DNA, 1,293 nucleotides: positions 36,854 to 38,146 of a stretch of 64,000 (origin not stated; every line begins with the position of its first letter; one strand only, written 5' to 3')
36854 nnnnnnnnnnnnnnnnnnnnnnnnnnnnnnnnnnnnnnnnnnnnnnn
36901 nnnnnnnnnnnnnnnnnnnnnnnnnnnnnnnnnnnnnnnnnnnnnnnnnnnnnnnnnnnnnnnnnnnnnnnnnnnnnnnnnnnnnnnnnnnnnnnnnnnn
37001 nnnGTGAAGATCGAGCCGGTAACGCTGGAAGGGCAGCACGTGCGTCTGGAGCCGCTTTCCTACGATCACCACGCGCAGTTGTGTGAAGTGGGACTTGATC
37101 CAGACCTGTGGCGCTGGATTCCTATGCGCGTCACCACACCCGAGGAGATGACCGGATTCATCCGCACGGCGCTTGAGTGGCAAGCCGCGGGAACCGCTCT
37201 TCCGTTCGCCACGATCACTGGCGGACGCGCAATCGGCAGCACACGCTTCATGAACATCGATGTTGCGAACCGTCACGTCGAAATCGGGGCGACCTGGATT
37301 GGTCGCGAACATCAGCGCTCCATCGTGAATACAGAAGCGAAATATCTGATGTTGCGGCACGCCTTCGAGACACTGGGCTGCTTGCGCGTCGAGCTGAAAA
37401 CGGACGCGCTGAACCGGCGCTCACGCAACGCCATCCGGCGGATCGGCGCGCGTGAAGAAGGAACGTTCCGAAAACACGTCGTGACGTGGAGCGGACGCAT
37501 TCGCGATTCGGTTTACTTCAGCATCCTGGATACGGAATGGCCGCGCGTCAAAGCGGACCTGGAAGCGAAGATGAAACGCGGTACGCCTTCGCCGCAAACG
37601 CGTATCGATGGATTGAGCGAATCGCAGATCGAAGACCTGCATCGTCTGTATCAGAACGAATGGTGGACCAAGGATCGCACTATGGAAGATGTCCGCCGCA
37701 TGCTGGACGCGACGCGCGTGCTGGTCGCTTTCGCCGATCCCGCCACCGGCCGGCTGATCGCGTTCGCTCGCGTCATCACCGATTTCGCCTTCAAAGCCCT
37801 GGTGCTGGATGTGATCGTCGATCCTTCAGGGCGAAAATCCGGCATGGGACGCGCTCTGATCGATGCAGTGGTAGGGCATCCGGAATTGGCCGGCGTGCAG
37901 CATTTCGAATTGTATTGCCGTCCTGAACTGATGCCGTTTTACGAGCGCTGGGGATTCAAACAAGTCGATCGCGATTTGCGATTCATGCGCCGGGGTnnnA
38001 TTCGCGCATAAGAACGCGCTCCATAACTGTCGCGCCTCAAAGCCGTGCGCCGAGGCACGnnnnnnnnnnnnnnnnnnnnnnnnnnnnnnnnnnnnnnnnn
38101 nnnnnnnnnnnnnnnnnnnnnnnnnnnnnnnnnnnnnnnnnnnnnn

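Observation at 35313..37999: GYF-like + FHA-like reader domains fused to a PrsW-type intramembrane protease and coupled to a double GNAT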

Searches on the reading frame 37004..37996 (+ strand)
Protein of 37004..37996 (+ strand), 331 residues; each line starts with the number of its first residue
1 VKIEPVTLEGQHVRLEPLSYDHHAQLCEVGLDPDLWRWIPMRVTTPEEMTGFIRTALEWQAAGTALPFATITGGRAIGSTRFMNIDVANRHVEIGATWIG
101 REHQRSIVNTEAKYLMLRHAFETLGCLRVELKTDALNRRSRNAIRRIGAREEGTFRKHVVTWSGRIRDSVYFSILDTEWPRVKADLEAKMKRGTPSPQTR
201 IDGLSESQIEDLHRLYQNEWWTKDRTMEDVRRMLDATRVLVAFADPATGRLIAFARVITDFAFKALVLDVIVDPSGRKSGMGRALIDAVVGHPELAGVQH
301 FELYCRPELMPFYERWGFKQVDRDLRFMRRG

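Call 3: search_protein_families(library=pfam, proteins=[window:37004-37996:+], max_evalue=0.1)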
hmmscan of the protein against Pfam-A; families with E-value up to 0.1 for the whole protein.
window:37004-37996:+ (331 aa): 6 families
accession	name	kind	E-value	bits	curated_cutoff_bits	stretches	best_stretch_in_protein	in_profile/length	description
PF13302.13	Acetyltransf_3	-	1.3e-19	71.7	25.4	1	13-150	2-138/138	Acetyltransferase (GNAT) domain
PF00583.31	Acetyltransf_1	-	2.9e-16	60.2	20.7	2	211-318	3-116/116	Acetyltransferase (GNAT) family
PF13508.13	Acetyltransf_7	-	2.3e-08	34.7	27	1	237-320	3-84/84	Acetyltransferase (GNAT) domain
PF13673.13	Acetyltransf_10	-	5.4e-08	33.3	23.6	1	221-324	13-113/128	Acetyltransferase (GNAT) domain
PF21926.2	FeeM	-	0.017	15.3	27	0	271-322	87-140/158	N-acyl amino acid synthase FeeM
PF13527.13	Acetyltransf_9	-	0.02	15.3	25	1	203-320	4-126/127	Acetyltransferase (GNAT) domain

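Call 28: search_protein_families(library=ncbifam, proteins=[window:37004-37996:+], max_evalue=0.01)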
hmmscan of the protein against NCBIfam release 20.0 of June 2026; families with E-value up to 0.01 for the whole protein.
window:37004-37996:+ (331 aa): 7 families
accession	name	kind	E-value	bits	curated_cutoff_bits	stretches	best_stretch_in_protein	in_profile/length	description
NF040702.1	ileS_w_GNAT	exception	7.8e-14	50.3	1999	1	5-153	279-421/1100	isoleucine--tRNA ligase, N-acetyltransferase domain-containing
TIGR01575.1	rimI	equivalog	0.00028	21.1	86.4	1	247-324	39-118/132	ribosomal protein S18-alanine N-acetyltransferase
NF040501.1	resist_ArsN2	equivalog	0.00032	20.3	125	1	262-324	46-107/133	arsenic resistance N-acetyltransferase ArsN2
NF000485.1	TlmB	exception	0.0038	16.5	625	1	13-157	8-149/292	bleomycin family antibiotic N-acetyltransferase TlmB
NF007807.0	PRK10514.1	equivalog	0.0042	17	134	1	228-323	41-127/147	acetyltransferase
NF007539.0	PRK10151.1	equivalog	0.0042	16.7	184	1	43-158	45-159/179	50S ribosomal protein L7/L12-serine acetyltransferase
TIGR03448.1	mycothiol_MshD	equivalog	0.0058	16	163.1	0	233-291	42-98/294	mycothiol synthase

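Call 39: find_homologous_proteins(query=window:37004-37996:+, max_evalue=0.00001)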
Query window:37004-37996:+ (331 aa): 7999 proteins with E <= 0.00001 among 8000 candidates; the best 120 are listed.
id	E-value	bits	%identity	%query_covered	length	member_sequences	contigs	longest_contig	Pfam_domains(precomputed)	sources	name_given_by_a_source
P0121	4.8e-224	761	100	100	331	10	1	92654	PF13673.14,PF13302.14,PF13508.14,PF00583.32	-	-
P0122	2.1e-176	604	79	100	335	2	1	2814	PF13673.14,PF13302.14,PF13508.14,PF00583.32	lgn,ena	-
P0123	8.0e-173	592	75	100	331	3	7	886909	PF13673.14,PF13302.14,PF13508.14,PF00583.32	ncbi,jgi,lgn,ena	jgi:RimJ/RimL family protein N-acetyltransferase/GNAT superfamily N-acetyltransferase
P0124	1.1e-165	569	74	100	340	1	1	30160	PF13673.14,PF13302.14,PF13508.14,PF00583.32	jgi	jgi:RimJ/RimL family protein N-acetyltransferase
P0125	7.9e-161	553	74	100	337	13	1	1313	PF13673.14,PF13302.14,PF13508.14,PF00583.32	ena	-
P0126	7.6e-160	550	72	100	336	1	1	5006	PF13673.14,PF13302.14,PF13508.14,PF00583.32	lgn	-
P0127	3.7e-159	547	72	100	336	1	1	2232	PF13673.14,PF13302.14,PF13508.14,PF00583.32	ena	-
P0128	6.6e-159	547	72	100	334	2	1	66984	PF13673.14,PF13302.14,PF13508.14,PF00583.32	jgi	jgi:N-acetyltransferase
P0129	7.0e-159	546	72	100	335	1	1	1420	PF13673.14,PF13302.14,PF13508.14,PF00583.32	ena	-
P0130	1.2e-158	546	71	100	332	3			PF13673.14,PF13302.14,PF13508.14,PF00583.32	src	-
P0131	1.5e-158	545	71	100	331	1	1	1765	PF13673.14,PF13302.14,PF13508.14,PF00583.32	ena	-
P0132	4.0e-158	544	72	100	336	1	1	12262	PF13673.14,PF13302.14,PF13508.14,PF00583.32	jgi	jgi:RimJ/RimL family protein N-acetyltransferase/ribosomal protein S18 acetylase RimI-like enzyme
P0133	4.9e-158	544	73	99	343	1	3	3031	PF13673.14,PF13302.14,PF13508.14,PF00583.32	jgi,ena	-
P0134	4.3e-157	541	71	100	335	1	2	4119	PF13673.14,PF13302.14,PF13508.14,PF00583.32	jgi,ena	-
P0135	2.4e-156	538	70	100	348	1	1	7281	PF13673.14,PF13302.14,PF13508.14,PF00583.32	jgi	jgi:RimJ/RimL family protein N-acetyltransferase/GNAT superfamily N-acetyltransferase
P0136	9.2e-156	536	69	100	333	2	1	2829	PF13673.14,PF13302.14,PF13508.14,PF00583.32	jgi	jgi:RimJ/RimL family protein N-acetyltransferase/GNAT superfamily N-acetyltransferase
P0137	1.7e-155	535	68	100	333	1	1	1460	PF13673.14,PF13302.14,PF13508.14,PF00583.32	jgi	jgi:RimJ/RimL family protein N-acetyltransferase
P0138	3.4e-155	534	69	100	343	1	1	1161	PF13673.14,PF13302.14,PF13508.14,PF00583.32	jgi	jgi:N-acetyltransferase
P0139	1.2e-154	532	71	100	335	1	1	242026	PF13673.14,PF13302.14,PF13508.14,PF00583.32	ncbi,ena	-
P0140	1.4e-154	532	71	100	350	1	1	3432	PF13673.14,PF13302.14,PF13508.14,PF00583.32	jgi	jgi:RimJ/RimL family protein N-acetyltransferase/GNAT superfamily N-acetyltransferase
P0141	1.6e-154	532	69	100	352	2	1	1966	PF13673.14,PF13302.14,PF13508.14,PF00583.32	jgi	jgi:N-acetyltransferase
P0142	1.0e-153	529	71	100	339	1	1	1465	PF13673.14,PF13302.14,PF13508.14,PF00583.32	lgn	-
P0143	3.4e-153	528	71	100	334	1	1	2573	PF13673.14,PF13302.14,PF13508.14,PF00583.32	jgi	-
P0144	4.2e-153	527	70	100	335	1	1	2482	PF13673.14,PF13302.14,PF13508.14,PF00583.32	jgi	jgi:RimJ/RimL family protein N-acetyltransferase/GNAT superfamily N-acetyltransferase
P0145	4.7e-153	527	70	100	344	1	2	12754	PF13673.14,PF13302.14,PF13508.14,PF00583.32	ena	-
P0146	5.1e-153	527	68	100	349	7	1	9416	PF13673.14,PF13302.14,PF13508.14,PF00583.32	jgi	jgi:N-acetyltransferase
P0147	1.8e-150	519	66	100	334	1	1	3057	PF13673.14,PF13302.14,PF13508.14,PF00583.32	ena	-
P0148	2.7e-150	518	69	100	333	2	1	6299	PF13673.14,PF13302.14,PF13508.14,PF00583.32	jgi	jgi:N-acetyltransferase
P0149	4.1e-150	518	69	100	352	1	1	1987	PF13673.14,PF13302.14,PF13508.14,PF00583.32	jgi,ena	-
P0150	1.1e-149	516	71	99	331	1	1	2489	PF13673.14,PF13302.14,PF13508.14,PF00583.32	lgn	-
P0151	4.0e-149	514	68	100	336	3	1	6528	PF13673.14,PF13302.14,PF13508.14,PF00583.32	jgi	jgi:RimJ/RimL family protein N-acetyltransferase/GNAT superfamily N-acetyltransferase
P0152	5.0e-148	511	67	100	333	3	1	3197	PF13673.14,PF13302.14,PF13508.14,PF00583.32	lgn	-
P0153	5.6e-148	511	68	99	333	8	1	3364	PF13673.14,PF13302.14,PF13508.14,PF00583.32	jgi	jgi:RimJ/RimL family protein N-acetyltransferase/GNAT superfamily N-acetyltransferase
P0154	2.2e-147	509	67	100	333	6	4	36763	PF13673.14,PF13302.14,PF13508.14,PF00583.32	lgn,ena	-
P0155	7.8e-147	507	69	99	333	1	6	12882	PF13673.14,PF13302.14,PF13508.14,PF00583.32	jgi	jgi:RimJ/RimL family protein N-acetyltransferase/GNAT superfamily N-acetyltransferase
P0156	5.5e-146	504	68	98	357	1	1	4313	PF13302.14,PF13508.14,PF00583.32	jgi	jgi:RimJ/RimL family protein N-acetyltransferase/GNAT superfamily N-acetyltransferase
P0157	2.9e-145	502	68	99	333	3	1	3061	PF13673.14,PF13302.14,PF13508.14,PF00583.32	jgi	jgi:N-acetyltransferase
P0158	3.8e-145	501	67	100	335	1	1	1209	PF13673.14,PF13302.14,PF13508.14,PF00583.32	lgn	-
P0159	1.5e-144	499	68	99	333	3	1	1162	PF13673.14,PF13302.14,PF13508.14,PF00583.32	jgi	jgi:RimJ/RimL family protein N-acetyltransferase/GNAT superfamily N-acetyltransferase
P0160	8.5e-144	497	69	100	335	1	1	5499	PF13673.14,PF13302.14,PF13508.14,PF00583.32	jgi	jgi:N-acetyltransferase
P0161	1.2e-143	496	67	100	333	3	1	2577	PF13673.14,PF13302.14,PF13508.14,PF00583.32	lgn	-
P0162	1.4e-143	496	66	99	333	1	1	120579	PF13673.14,PF13302.14,PF13508.14,PF00583.32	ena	-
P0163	4.9e-143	494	67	100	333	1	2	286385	PF13673.14,PF13420.14,PF13302.14,PF13508.14,PF00583.32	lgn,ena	-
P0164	5.9e-142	491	66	99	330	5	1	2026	PF13673.14,PF13302.14,PF13508.14,PF00583.32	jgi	jgi:N-acetyltransferase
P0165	8.0e-142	490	65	100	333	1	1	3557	PF13673.14,PF13302.14,PF13508.14,PF00583.32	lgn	-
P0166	3.2e-141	488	70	91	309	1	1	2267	PF13673.14,PF13302.14,PF13508.14,PF00583.32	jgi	jgi:RimJ/RimL family protein N-acetyltransferase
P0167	4.3e-141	488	65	100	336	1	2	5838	PF13673.14,PF13302.14,PF13508.14,PF21926.3,PF00583.32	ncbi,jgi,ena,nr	ncbi:MAG TPA: GNAT family N-acetyltransferase [Bryobacteraceae bacterium]|nr:GNAT family N-acetyltra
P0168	1.0e-139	483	65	100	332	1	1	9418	PF13673.14,PF13302.14,PF13508.14,PF00583.32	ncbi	-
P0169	2.6e-139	482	64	100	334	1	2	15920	PF13673.14,PF13302.14,PF13508.14,PF00583.32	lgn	-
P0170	3.7e-139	482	65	100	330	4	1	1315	PF13673.14,PF13302.14,PF13508.14,PF00583.32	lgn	-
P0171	4.3e-137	475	63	100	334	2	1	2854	PF13302.14,PF13508.14,PF00583.32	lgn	-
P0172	8.8e-137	474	68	90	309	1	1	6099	PF13673.14,PF13302.14,PF13508.14,PF00583.32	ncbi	-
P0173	2.0e-136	473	63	98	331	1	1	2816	PF13673.14,PF13302.14,PF13508.14,PF00583.32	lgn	-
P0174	1.2e-134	467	64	100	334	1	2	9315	PF13673.14,PF13302.14,PF13508.14,PF00583.32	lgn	-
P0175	1.3e-132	460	61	100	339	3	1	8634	PF13673.14,PF13302.14,PF13508.14,PF00583.32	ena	-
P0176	6.2e-132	458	61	100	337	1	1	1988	PF13673.14,PF13302.14,PF13508.14,PF00583.32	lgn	-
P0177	1.2e-129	450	62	100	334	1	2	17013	PF13673.14,PF13302.14,PF13508.14,PF00583.32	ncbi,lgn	-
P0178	9.9e-129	447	61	100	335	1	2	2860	PF13673.14,PF13302.14,PF13508.14,PF00583.32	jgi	jgi:RimJ/RimL family protein N-acetyltransferase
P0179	2.0e-112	394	64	91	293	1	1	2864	PF13302.14,PF00583.32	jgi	jgi:RimJ/RimL family protein N-acetyltransferase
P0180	1.4e-97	345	66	77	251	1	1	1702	PF13302.14,PF00583.32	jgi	jgi:RimJ/RimL family protein N-acetyltransferase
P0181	4.5e-96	340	78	58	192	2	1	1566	PF13302.14,PF00583.32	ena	-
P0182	6.2e-94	333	75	57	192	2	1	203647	PF13302.14,PF00583.32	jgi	jgi:RimJ/RimL family protein N-acetyltransferase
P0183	8.9e-93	329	77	57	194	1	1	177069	PF13302.14,PF00583.32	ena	-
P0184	1.6e-92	328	64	70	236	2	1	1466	PF13673.14,PF13302.14,PF13508.14,PF00583.32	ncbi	ncbi:MAG: GNAT family N-acetyltransferase, partial [Vicinamibacterales bacterium]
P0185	6.3e-92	326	74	58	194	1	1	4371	PF13302.14,PF00583.32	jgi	jgi:N-acetyltransferase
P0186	1.1e-91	326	74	59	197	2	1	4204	PF13302.14,PF00583.32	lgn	-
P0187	3.5e-91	324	74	58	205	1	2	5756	PF13302.14,PF00583.32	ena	-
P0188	4.9e-91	323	72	58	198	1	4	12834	PF13302.14,PF00583.32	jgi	jgi:RimJ/RimL family protein N-acetyltransferase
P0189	5.4e-91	323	74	59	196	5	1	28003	PF13302.14,PF00583.32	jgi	jgi:N-acetyltransferase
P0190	6.4e-91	323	74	57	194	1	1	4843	PF13302.14,PF00583.32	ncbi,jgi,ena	-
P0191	7.8e-91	323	74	58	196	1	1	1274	PF13302.14,PF00583.32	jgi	-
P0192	1.7e-90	322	74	58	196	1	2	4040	PF13302.14,PF00583.32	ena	-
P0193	2.3e-90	321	75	58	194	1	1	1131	PF13302.14,PF00583.32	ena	-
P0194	2.6e-90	321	74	58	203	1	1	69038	PF13302.14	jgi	jgi:RimJ/RimL family protein N-acetyltransferase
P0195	2.9e-90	321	74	58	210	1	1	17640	PF13302.14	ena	-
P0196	3.1e-90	321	74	58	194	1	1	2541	PF13302.14,PF00583.32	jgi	jgi:N-acetyltransferase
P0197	3.5e-90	321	74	57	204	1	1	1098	PF13302.14,PF00583.32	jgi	jgi:N-acetyltransferase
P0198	4.1e-90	320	73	59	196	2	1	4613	PF13302.14,PF00583.32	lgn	-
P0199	6.5e-90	320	73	59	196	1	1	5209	PF13302.14,PF00583.32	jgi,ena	-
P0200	7.8e-90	319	74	59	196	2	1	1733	PF13302.14,PF00583.32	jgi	-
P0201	1.0e-89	319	72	57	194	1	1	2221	PF13302.14,PF00583.32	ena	-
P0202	1.0e-89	319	74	57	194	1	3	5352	PF13302.14,PF00583.32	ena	-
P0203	1.6e-89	318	73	57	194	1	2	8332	PF13302.14,PF00583.32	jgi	-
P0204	1.7e-89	318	74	57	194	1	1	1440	PF13302.14,PF00583.32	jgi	jgi:N-acetyltransferase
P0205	1.8e-89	318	74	58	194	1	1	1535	PF13302.14,PF00583.32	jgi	jgi:RimJ/RimL family protein N-acetyltransferase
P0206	2.1e-89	318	76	58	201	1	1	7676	PF13302.14,PF00583.32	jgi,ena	jgi:RimJ/RimL family protein N-acetyltransferase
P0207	2.1e-89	318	70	58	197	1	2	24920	PF13302.14,PF00583.32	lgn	-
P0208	2.3e-89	318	73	58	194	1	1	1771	PF13302.14,PF00583.32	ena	-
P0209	2.7e-89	318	69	63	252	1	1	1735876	PF13302.14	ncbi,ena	-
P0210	2.8e-89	318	73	58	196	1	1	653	PF13302.14,PF00583.32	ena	-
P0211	3.1e-89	318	74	57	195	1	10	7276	PF13302.14,PF00583.32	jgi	jgi:N-acetyltransferase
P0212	3.3e-89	317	75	58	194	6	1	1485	PF13302.14,PF00583.32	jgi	jgi:N-acetyltransferase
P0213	3.5e-89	317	72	58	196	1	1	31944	PF13302.14,PF00583.32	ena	-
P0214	5.7e-89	317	74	58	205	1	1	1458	PF13302.14,PF00583.32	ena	-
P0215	6.2e-89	317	74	58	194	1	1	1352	PF13302.14,PF00583.32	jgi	-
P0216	8.0e-89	316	73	58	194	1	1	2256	PF13302.14,PF00583.32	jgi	jgi:RimJ/RimL family protein N-acetyltransferase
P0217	9.1e-89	316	73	58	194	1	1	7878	PF13302.14,PF00583.32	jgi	jgi:RimJ/RimL family protein N-acetyltransferase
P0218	9.6e-89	316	73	57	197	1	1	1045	PF13302.14,PF00583.32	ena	-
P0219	9.8e-89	316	74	58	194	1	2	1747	PF13302.14,PF00583.32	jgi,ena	-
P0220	1.1e-88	316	74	57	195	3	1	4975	PF13302.14,PF00583.32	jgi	jgi:N-acetyltransferase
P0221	1.1e-88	316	74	56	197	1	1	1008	PF13302.14,PF00583.32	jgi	-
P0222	1.2e-88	316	73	60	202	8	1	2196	PF13302.14,PF00583.32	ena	-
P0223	1.2e-88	316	73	59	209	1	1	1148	PF13302.14,PF00583.32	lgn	-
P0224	1.8e-88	315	73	58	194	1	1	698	PF13302.14,PF00583.32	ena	-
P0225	2.4e-88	315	73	58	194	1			PF13302.14,PF00583.32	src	-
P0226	2.6e-88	314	72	57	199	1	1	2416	PF13302.14,PF00583.32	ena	-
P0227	2.7e-88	314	74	58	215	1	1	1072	PF13302.14,PF00583.32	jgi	jgi:RimJ/RimL family protein N-acetyltransferase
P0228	2.9e-88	314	73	57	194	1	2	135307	PF13302.14,PF00583.32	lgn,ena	-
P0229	3.1e-88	314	72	57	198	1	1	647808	PF13302.14,PF00583.32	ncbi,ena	-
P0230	3.3e-88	314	74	57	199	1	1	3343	PF13302.14,PF00583.32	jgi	-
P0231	3.3e-88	314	75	58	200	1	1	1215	PF13302.14,PF00583.32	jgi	jgi:RimJ/RimL family protein N-acetyltransferase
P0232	3.4e-88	314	73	58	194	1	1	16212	PF13302.14,PF00583.32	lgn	-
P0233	3.8e-88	314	73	57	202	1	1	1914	PF13302.14,PF00583.32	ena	-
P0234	4.2e-88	314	73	58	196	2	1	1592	PF13302.14,PF00583.32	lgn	-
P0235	4.6e-88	314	72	57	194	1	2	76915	PF13302.14,PF00583.32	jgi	-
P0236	4.9e-88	314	73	57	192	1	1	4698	PF13302.14,PF00583.32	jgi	jgi:RimJ/RimL family protein N-acetyltransferase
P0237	5.3e-88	313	73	57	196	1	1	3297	PF13302.14,PF00583.32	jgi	jgi:RimJ/RimL family protein N-acetyltransferase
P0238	5.4e-88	313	70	57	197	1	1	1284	PF13302.14,PF00583.32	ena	-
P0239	5.4e-88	313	70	57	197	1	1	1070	PF13302.14,PF00583.32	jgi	jgi:N-acetyltransferase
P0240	6.1e-88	313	72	57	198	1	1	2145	PF13302.14,PF00583.32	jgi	-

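Call 41: find_related_loci(query=A5, collection=genome_contigs, flank=3000)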
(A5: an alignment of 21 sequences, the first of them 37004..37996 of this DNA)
Query A5 (331 aa) in genome_contigs; peptide patterns used: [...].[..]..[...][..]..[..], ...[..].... (x = any residue, [..] = any of these).
600 stretches matched a pattern (row limit reached: there are more); 570 encode a relative of the query (tblastn E <= 1e-3); the best 80 are kept; 80 distinct loci.
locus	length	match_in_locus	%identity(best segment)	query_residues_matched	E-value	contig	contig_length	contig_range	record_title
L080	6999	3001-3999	68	1-331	3e-154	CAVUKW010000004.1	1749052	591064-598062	MAG: Terriglobia bacterium isolate MFD06435.bin.2.63 genome assembly, contig: contig_23737, whole genome shotgun sequenc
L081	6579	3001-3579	73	3-193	1e-91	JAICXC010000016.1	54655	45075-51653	MAG: Bryobacteraceae bacterium isolate LS_FP_2_bin.90 k141_1926003_length_54655_cov_23.1297, whole genome shotgun sequen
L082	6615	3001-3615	70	1-204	1e-90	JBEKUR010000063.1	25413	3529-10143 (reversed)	MAG: Terriglobia bacterium isolate SPRUCE 586 SPRUCE_586_63, whole genome shotgun sequence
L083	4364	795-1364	71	6-193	1e-89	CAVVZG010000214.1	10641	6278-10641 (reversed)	MAG: Bryobacterales bacterium isolate MFD04540.bin.2.40 genome assembly, contig: contig_73299, whole genome shotgun sequ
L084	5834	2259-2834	72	4-193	2e-89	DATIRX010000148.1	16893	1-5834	MAG TPA_asm: Bryobacteraceae bacterium isolate SMAG_U15914 k141_697618, whole genome shotgun sequence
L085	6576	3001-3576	71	1-190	5e-89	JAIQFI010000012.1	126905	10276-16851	MAG: Terriglobia bacterium isolate SRVP_5 SR-VP_26_10_2019_C_20cm_scaffold_271, whole genome shotgun sequence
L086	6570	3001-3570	72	3-190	2e-88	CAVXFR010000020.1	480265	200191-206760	MAG: Terriglobia bacterium isolate MFD02416.bin.2.198 genome assembly, contig: contig_55388, whole genome shotgun sequen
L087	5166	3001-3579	70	1-191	7e-88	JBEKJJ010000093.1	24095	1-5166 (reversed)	MAG: Bryobacteraceae bacterium isolate SPRUCE 320 SPRUCE_320_93, whole genome shotgun sequence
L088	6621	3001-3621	67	1-205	1e-87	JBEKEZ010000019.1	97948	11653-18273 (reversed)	MAG: Terriglobia bacterium isolate SPRUCE 218 SPRUCE_218_19, whole genome shotgun sequence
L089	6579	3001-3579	70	1-191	2e-85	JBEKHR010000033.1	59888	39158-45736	MAG: Terriglobia bacterium isolate SPRUCE 281 SPRUCE_281_33, whole genome shotgun sequence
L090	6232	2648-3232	69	1-193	1e-84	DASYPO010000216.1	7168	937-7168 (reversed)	MAG TPA_asm: Bryobacteraceae bacterium isolate SMAG_U4458 k141_2650047, whole genome shotgun sequence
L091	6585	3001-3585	68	1-193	1e-84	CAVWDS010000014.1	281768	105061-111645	MAG: uncultured Acidobacteriota bacterium isolate MFD01299.bin.2.212 genome assembly, contig: contig_7443, whole genome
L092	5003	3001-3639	64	1-213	2e-84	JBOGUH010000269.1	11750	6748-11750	MAG: Anaerolineae bacterium isolate M3-S_metawrap_bin.12 k127_4236561, whole genome shotgun sequence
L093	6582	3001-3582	66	1-192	5e-83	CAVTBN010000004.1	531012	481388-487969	MAG: uncultured Acidobacteriota bacterium isolate MFD02416.bin.1.244 genome assembly, contig: contig_22117, whole genome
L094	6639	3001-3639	61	1-207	1e-82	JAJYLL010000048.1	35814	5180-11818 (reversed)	MAG: Acidobacteria bacterium isolate DBS2-1.bin74 NODE_1973_length_35814_cov_2.859192, whole genome shotgun sequence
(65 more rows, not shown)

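Call 61: search_solved_structures(query=A5, max_evalue=0.001, show_alignments=0)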
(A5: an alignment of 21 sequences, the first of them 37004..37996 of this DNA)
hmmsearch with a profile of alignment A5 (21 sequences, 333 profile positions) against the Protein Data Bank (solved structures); distinct sequences matched with E-value up to 0.001: 27.
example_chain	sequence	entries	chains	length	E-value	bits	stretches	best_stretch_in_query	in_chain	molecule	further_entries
8gxk_A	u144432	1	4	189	2.2e-43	151.9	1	5-190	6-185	Protein N-acetyltransferase, RimJ/RimL family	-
8gxj_A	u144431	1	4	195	5.2e-38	134.2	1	5-191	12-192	N-acetyltransferase domain-containing protein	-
1yre_A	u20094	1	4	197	5.4e-38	134.2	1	5-191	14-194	hypothetical protein PA3270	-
8gxf_B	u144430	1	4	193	1.8e-37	132.5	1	4-195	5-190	GCN5 family acetyltransferase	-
3tcv_A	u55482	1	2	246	4.6e-36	127.8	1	7-206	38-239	GCN5-related N-acetyltransferase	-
2z0z_A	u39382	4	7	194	2.6e-33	118.8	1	7-194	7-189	Putative uncharacterized protein TTHA1799 | Ribosomal-protein-alanine acetyltransferase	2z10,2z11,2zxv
3pzj_A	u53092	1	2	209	8.6e-23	84.2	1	8-185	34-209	Probable acetyltransferases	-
2ozh_A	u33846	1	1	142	5.5e-14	55.3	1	214-321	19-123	Hypothetical protein XCC2953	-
1nsl_A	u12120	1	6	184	3.7e-13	52.5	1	75-182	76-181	Probable acetyltransferase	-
7dai_A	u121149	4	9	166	2.1e-11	46.8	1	248-328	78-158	Serotonin N-acetyltransferase 1, chloroplastic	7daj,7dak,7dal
6k5m_A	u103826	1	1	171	2.3e-11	46.6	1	248-328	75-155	Serotonin N-acetyltransferase 1, chloroplastic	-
4ag7_A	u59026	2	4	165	9.8e-11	44.6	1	226-330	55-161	GLUCOSAMINE-6-PHOSPHATE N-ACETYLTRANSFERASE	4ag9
3s6f_A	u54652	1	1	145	6.4e-08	35.3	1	222-332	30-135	Hypothetical acetyltransferase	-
6c32_A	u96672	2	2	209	8.1e-07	31.7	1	59-186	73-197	Acetyltransferase, GNAT family protein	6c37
6c30_A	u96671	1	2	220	9.3e-07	31.5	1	59-186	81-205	GNAT family acetyltransferase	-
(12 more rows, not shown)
